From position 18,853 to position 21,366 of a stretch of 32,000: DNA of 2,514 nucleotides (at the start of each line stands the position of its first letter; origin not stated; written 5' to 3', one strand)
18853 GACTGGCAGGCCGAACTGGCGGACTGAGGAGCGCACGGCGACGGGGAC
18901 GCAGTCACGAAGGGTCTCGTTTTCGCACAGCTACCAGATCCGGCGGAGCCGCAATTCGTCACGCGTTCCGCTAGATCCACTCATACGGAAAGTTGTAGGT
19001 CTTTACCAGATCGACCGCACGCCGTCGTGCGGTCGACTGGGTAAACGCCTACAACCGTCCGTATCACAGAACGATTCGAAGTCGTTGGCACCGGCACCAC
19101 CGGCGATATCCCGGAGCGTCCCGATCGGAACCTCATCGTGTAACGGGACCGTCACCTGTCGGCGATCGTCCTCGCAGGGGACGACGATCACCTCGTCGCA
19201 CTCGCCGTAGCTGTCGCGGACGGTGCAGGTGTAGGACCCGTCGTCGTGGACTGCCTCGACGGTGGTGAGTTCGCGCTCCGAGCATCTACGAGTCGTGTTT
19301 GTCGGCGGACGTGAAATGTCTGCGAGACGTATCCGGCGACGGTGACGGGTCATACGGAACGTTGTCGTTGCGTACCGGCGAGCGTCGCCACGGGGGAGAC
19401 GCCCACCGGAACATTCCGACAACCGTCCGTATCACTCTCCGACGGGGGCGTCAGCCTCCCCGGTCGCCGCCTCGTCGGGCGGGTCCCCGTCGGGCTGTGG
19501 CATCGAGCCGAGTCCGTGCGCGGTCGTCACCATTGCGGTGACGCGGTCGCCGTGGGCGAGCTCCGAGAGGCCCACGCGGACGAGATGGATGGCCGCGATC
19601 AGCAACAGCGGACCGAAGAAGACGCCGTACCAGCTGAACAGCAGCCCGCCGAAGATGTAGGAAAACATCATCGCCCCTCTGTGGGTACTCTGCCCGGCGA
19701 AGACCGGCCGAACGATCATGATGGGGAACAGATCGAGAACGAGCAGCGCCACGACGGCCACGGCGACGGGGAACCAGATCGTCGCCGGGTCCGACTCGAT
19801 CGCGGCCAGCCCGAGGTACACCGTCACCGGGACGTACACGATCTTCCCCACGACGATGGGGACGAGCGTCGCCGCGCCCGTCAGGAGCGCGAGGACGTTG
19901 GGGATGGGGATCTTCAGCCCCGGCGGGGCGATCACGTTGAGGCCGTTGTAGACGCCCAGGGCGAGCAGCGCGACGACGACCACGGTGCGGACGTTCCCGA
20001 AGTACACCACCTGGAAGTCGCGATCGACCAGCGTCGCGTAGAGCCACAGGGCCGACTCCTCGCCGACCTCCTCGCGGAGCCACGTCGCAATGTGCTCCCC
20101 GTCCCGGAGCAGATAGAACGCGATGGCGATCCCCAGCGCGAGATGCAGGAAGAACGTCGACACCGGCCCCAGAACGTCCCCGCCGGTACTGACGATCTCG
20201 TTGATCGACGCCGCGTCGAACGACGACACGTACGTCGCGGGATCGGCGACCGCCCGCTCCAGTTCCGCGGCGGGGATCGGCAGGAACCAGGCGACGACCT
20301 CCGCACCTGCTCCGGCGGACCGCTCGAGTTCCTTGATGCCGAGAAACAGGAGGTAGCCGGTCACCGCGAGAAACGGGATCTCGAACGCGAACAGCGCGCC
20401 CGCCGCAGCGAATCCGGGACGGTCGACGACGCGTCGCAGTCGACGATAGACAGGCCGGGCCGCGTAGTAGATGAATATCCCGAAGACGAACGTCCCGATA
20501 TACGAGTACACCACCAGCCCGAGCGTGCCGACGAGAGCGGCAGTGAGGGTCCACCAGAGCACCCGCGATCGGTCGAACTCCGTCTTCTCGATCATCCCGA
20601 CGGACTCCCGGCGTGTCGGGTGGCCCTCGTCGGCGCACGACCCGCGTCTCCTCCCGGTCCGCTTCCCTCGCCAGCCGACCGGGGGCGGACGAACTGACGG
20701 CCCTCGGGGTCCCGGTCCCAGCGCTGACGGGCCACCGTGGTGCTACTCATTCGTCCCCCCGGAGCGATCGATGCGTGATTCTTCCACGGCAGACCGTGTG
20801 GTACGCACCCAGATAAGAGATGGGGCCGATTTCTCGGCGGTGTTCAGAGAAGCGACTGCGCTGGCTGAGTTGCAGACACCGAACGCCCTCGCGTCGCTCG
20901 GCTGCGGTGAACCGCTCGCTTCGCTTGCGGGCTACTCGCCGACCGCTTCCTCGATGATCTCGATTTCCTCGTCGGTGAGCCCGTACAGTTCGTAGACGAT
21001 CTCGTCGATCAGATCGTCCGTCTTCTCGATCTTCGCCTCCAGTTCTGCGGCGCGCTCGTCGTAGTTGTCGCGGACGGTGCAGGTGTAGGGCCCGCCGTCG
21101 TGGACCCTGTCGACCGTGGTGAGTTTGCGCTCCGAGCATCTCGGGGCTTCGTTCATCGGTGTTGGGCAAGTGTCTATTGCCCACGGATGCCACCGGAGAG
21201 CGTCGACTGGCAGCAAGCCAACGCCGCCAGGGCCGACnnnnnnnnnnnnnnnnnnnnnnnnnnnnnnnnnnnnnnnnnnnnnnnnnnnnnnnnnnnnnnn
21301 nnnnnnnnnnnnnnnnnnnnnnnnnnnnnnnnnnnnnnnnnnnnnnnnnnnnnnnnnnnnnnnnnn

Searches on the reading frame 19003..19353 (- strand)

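Call 53: search_protein_families(library=pfam, proteins=[window:19003-19353:-], max_evalue=1)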
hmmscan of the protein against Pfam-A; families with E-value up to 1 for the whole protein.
window:19003-19353:- (116 aa): 2 families
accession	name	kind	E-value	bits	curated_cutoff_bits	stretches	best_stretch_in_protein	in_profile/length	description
PF07927.17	HicA_toxin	-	0.00025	21.5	27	1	61-84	28-53/58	HicA toxin of bacterial toxin-antitoxin,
PF07679.22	I-set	-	0.094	13.2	23.7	1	35-54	65-84/90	Immunoglobulin I-set domain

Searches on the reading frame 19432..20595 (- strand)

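Call 21: search_protein_families(library=pfam, proteins=[window:19432-20595:-], max_evalue=0.01)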
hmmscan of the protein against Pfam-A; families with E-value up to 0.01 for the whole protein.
window:19432-20595:- (387 aa): 1 family
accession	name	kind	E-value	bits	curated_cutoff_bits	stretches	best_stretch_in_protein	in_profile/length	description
PF01594.21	AI-2E_transport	-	6.7e-12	45.7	34.3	1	17-339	5-323/327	AI-2E family transporter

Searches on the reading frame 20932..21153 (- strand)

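Call 53: search_protein_families(library=pfam, proteins=[window:20932-21153:-], max_evalue=1)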
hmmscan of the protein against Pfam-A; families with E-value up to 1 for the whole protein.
window:20932-21153:- (73 aa): 2 families
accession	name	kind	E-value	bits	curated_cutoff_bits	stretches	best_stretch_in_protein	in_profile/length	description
PF16808.10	PKcGMP_CC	-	0.017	15.2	35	1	32-51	7-26/35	Coiled-coil N-terminus of cGMP-dependent protein kinase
PF13895.12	Ig_2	-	0.16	12.7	27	1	11-35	47-72/79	Immunoglobulin domain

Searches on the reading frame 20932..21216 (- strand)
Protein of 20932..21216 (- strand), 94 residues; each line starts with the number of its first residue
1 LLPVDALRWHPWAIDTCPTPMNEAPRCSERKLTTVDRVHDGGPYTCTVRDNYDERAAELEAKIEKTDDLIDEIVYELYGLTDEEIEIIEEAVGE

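Call 3: search_protein_families(library=pfam, proteins=[window:20932-21216:-], max_evalue=1)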
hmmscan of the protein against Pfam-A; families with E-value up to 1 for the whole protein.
window:20932-21216:- (94 aa): 2 families
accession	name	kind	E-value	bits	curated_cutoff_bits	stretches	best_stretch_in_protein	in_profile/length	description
PF16808.10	PKcGMP_CC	-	0.033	14.2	35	1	53-72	7-26/35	Coiled-coil N-terminus of cGMP-dependent protein kinase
PF13895.12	Ig_2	-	0.14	12.9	27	1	32-55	47-71/79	Immunoglobulin domain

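Call 4: search_protein_families(library=padloc, proteins=[window:20932-21216:-], max_evalue=1)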
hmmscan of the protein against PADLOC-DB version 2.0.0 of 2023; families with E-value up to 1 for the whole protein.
window:20932-21216:- (94 aa): 5 families
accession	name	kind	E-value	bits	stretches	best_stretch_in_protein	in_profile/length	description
PDLC03609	REase_MTase_IIG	-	3.1e-08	29.9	1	54-92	1027-1065/1066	Type IIG restriction enzyme-methyltransferase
PDLC03612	REase_MTase_IIG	-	2.2e-05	20.8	1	59-90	1214-1245/1247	Type IIG restriction enzyme-methyltransferase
PDLC03313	MTase_II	-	0.0028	14.2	1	53-91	524-562/563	Type II methyltransferase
PDLC03629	REase_MTase_IIG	-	0.0087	11.8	1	53-92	1143-1182/1182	Type IIG restriction enzyme-methyltransferase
PDLC03630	REase_MTase_IIG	-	0.02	10.7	1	53-91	1058-1094/1100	Type IIG restriction enzyme-methyltransferase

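Call 5: search_protein_families(library=ncbifam, proteins=[window:20932-21216:-], max_evalue=1)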
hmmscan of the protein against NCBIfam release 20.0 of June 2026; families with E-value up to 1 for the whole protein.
window:20932-21216:- (94 aa): 0 families
